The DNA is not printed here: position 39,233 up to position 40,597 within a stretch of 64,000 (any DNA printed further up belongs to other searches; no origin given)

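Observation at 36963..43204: LuxE/LuxC-containing acyl-ACP module embedded in a polysaccharide locus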

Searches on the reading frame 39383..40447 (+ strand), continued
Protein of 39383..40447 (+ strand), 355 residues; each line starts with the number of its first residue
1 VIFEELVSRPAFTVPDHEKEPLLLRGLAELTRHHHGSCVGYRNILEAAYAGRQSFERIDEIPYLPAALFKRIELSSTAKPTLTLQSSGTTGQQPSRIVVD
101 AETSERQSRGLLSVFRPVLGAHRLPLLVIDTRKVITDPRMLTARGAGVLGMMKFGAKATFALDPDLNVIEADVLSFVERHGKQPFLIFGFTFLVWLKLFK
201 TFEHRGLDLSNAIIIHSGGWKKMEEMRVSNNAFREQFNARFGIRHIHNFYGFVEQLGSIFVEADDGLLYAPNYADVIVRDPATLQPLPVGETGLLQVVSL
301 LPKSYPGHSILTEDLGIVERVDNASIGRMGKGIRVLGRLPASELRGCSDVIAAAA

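Call 26: find_encoding_contigs(protein=P0007, flank=10000, max_places=2)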
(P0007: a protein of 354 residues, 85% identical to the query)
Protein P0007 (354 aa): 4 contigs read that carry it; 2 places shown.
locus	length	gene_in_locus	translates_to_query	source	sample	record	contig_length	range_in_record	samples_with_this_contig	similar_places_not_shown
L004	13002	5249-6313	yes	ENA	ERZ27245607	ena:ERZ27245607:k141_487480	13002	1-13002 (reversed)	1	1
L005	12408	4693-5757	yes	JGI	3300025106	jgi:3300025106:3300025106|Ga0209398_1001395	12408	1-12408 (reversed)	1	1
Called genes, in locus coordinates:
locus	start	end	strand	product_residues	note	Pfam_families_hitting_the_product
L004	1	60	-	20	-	?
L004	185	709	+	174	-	PF00589:Phage_integrase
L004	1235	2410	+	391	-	-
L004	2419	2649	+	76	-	-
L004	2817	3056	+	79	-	-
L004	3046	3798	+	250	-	PF00106:adh_short, PF08659:KR, PF13561:adh_short_C2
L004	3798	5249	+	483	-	PF00501:AMP-binding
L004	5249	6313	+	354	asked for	PF04443:LuxE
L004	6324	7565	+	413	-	PF05893:LuxC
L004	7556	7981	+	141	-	PF01575:MaoC_dehydratas, PF13452:FAS1_DH_region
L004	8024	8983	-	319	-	PF02522:Antibiotic_NAT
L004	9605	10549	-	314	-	PF00126:HTH_1, PF03466:LysR_substrate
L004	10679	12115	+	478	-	PF00171:Aldedh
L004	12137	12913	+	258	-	PF00701:DHDPS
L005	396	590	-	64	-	PF02518:HATPase_c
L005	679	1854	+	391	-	-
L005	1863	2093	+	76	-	-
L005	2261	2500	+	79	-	-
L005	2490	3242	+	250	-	PF00106:adh_short, PF08659:KR, PF13561:adh_short_C2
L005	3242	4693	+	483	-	PF00501:AMP-binding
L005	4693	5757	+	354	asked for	PF04443:LuxE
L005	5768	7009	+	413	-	PF05893:LuxC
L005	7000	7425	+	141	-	PF01575:MaoC_dehydratas, PF13452:FAS1_DH_region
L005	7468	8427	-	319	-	PF02522:Antibiotic_NAT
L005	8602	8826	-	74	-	-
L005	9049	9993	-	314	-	PF00126:HTH_1, PF03466:LysR_substrate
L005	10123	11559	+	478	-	PF00171:Aldedh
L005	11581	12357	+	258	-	PF00701:DHDPS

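Call 38: find_related_loci(query=A1, collection=genome_contigs, flank=10000)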
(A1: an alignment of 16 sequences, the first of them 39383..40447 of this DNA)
Query A1 (355 aa) in genome_contigs; peptide patterns used: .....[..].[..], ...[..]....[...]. (x = any residue, [..] = any of these).
290 stretches matched a pattern; 242 encode a relative of the query (tblastn E <= 1e-3); the best 80 are kept; 80 distinct loci.
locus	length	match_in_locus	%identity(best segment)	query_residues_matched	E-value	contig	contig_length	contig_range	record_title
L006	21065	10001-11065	75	1-355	0e+0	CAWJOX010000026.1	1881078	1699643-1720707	MAG: uncultured Alphaproteobacteria bacterium isolate MFD04434.bin.1.171 genome assembly, contig: contig_634, whole geno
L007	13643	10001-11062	59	1-354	7e-142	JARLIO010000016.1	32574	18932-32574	MAG: Azospirillaceae bacterium isolate MAG_BA399 MetaBAT2_Bin_399_Anoxic_k141_208421, whole genome shotgun sequence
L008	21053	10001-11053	61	2-353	7e-142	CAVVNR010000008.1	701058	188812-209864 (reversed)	MAG: uncultured Alphaproteobacteria bacterium isolate MFD05705.bin.2.2 genome assembly, contig: contig_31296, whole geno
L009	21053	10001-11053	59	2-353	4e-140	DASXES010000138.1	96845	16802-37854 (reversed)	MAG TPA_asm: Roseiarcus sp. isolate SMAG_U5118 k141_2723548, whole genome shotgun sequence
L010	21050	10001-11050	59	2-352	8e-140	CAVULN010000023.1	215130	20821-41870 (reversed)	MAG: uncultured Alphaproteobacteria bacterium isolate MFD06435.bin.2.88 genome assembly, contig: contig_18178, whole gen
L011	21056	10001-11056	59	1-353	3e-139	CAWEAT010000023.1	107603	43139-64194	MAG: uncultured Alphaproteobacteria bacterium isolate MFD05502.bin.2.63 genome assembly, contig: contig_35713, whole gen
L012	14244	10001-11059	60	2-355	2e-138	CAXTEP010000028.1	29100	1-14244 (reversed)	MAG TPA_asm: uncultured Lichenihabitans sp. isolate private_GTX0163_metawrap_bin.18 genome assembly, contig: private_GTX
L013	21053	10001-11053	58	2-353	2e-138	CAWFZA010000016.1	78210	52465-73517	MAG: uncultured Alphaproteobacteria bacterium isolate MFD06714.bin.2.85 genome assembly, contig: contig_32417, whole gen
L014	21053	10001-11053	59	2-353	8e-139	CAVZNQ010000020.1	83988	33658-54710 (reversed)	MAG: uncultured Alphaproteobacteria bacterium isolate MFD05841.bin.2.67 genome assembly, contig: contig_47293, whole gen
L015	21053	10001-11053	59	2-353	1e-138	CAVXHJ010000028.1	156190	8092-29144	MAG: uncultured Alphaproteobacteria bacterium isolate MFD04463.bin.2.201 genome assembly, contig: contig_89067, whole ge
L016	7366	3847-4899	58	2-353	2e-138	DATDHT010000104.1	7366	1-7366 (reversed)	MAG TPA_asm: Roseiarcus sp. isolate SMAG_U285 k141_869514, whole genome shotgun sequence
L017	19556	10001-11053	59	2-353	2e-138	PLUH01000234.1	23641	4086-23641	MAG: Hyphomicrobiales bacterium isolate palsa_929 73.20120700_P3S.3_contig_2455, whole genome shotgun sequence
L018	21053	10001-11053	59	2-353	3e-138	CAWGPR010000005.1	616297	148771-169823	MAG: uncultured Alphaproteobacteria bacterium isolate MFD05512.bin.1.126 genome assembly, contig: contig_5452, whole gen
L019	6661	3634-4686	57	2-353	3e-138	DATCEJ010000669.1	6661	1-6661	MAG TPA_asm: Roseiarcus sp. isolate SMAG_U7750 k141_31470, whole genome shotgun sequence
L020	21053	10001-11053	58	2-353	6e-138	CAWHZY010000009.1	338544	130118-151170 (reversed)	MAG: uncultured Alphaproteobacteria bacterium isolate MFD09495.bin.2.21 genome assembly, contig: contig_2470, whole geno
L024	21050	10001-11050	57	1-350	2e-137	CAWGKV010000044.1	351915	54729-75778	MAG: uncultured Alphaproteobacteria bacterium isolate MFD02248.bin.1.6 genome assembly, contig: contig_6793, whole genom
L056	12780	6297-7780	50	1-355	8e-119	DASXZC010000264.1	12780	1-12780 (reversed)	MAG TPA_asm: Bryobacteraceae bacterium isolate SMAG_U4841 k141_3216333, whole genome shotgun sequence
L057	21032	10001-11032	54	13-354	3e-116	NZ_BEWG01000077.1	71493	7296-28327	Mycobacterium sp. shizuoka-1 scaffold_sequence077, whole genome shotgun sequence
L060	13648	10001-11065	50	1-353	1e-114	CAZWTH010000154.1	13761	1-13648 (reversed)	MAG TPA_asm: uncultured Solibacteraceae bacterium isolate binchicken_co84_147 genome assembly, contig: k141_1804109, who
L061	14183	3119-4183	50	1-353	6e-113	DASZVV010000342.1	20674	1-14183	MAG TPA_asm: Bryobacteraceae bacterium isolate SMAG_U6140 k141_606597, whole genome shotgun sequence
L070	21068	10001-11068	49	3-355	5e-108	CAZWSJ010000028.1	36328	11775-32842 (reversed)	MAG TPA_asm: uncultured Gemmatimonas sp. isolate binchicken_co235_367 genome assembly, contig: NODE_2734_length_36328_co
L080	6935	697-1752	42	1-350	8e-100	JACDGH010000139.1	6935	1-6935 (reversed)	MAG: Parachlamydiaceae bacterium isolate MGR_bin407 SD2908_NODE_5240_length_6935_cov_0.982080, whole genome shotgun sequ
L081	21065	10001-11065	44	1-353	2e-99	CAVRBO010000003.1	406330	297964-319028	MAG: uncultured Chloroflexia bacterium isolate MFD04944.bin.1.302 genome assembly, contig: contig_37425, whole genome sh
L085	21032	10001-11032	44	12-350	7e-97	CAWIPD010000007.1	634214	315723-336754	MAG: Candidatus Acidoferrales bacterium isolate MFD01689.bin.2.36 genome assembly, contig: contig_30667, whole genome sh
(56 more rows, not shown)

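Call 50: search_protein_families(library=pfam, alignment_id=A2, max_evalue=0.00001)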
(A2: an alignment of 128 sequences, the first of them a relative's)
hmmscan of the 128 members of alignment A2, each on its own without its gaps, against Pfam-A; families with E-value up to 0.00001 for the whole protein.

A. member 1, L051:6961-7527:- (189 aa): 0 families

B. families by the number of members that match (of 128 scanned): 129 families (the first 25 are shown)
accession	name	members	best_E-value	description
PF16363.11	GDP_Man_Dehyd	5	3.1e-136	GDP-mannose 4,6 dehydratase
PF01370.27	Epimerase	5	3.2e-72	NAD dependent epimerase/dehydratase family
PF00132.30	Hexapep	5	1.2e-23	Bacterial transferase hexapeptide (six repeats)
PF04321.23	RmlD_sub_bind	5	7.7e-18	RmlD substrate binding domain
PF01041.23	DegT_DnrJ_EryC1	4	9e-125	DegT/DnrJ/EryC1/StrS aminotransferase family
PF13692.12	Glyco_trans_1_4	4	1.4e-41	Glycosyl transferases group 1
PF00534.26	Glycos_transf_1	4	1.9e-39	Glycosyl transferases group 1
PF17836.7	PglD_N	4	3.7e-13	PglD N-terminal domain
PF01073.25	3Beta_HSD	4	2.2e-10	3-beta hydroxysteroid dehydrogenase/isomerase family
PF12804.13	NTP_transf_3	4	2.7e-10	MobA-like NTP transferase domain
PF02719.21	Polysacc_synt_2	3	1.7e-114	Polysaccharide biosynthesis protein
PF02397.22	Bac_transf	3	4.1e-66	Bacterial sugar transferase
PF00535.33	Glycos_transf_2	3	4.1e-51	Glycosyl transferase family 2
PF00106.31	adh_short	3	1.1e-30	short chain dehydrogenase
PF13302.13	Acetyltransf_3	3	5.9e-13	Acetyltransferase (GNAT) domain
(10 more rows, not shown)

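Call 54: search_solved_structures(query=L004:8027-8983:-, max_evalue=0.01)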
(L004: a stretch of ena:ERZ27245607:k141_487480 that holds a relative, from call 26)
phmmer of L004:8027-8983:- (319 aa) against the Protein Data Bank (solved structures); distinct sequences matched with E-value up to 0.01: 21.
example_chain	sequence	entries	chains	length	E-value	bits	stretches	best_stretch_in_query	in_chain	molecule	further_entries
3sma_A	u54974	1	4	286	5.9e-11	45.4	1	32-200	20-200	FrbF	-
7lap_A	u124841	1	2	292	9.6e-10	41.4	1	36-198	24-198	Aminoglycoside N(3)-acetyltransferase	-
5ht0_A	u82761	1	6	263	1.6e-08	37.4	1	40-195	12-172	Aminoglycoside acetyltransferase HMB0005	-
6np1_A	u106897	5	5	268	5.7e-08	35.6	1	38-198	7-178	Aminoglycoside N(3)-acetyltransferase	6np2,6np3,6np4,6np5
6mn0_A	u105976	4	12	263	6e-08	35.5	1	40-181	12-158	Aminoglycoside N(3)-acetyltransferase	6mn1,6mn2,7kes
6nti_A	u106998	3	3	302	6.1e-08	35.5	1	37-198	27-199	Aminoglycoside N(3)-acetyltransferase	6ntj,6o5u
6bbr_A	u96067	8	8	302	1.6e-07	34.1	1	37-198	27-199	AAC 3-VI protein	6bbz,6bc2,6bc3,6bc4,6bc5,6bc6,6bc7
6mmz_A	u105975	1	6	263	3.7e-07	32.9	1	40-195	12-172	Aminoglycoside N(3)-acetyltransferase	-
6mb4_A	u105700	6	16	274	7.5e-07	31.9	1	38-213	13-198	Aac(3)-IIIb protein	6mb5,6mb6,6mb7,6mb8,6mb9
3ijw_A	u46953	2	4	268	2.9e-06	30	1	38-183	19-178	Aminoglycoside N3-acetyltransferase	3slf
3e4f_A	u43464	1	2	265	2.9e-06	30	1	38-183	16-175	Aminoglycoside N3-acetyltransferase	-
2nyg_A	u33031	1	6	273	4.4e-06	29.4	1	38-193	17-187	YokD protein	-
3n0s_A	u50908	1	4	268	5.6e-06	29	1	38-180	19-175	Aminoglycoside N3-acetyltransferase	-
3kzl_A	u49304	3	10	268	5.6e-06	29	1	38-180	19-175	Aminoglycoside N3-acetyltransferase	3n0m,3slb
6mn3_A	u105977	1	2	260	3.2e-05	26.6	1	39-196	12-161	Aminoglycoside N(3)-acetyltransferase, AAC(3)-IVa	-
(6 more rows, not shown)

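Call 74: search_protein_families(library=pfam, proteins=[L002:13325-14518:+], max_evalue=1)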
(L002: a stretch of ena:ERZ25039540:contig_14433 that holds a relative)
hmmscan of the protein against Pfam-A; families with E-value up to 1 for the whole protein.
L002:13325-14518:+ (398 aa): 0 families
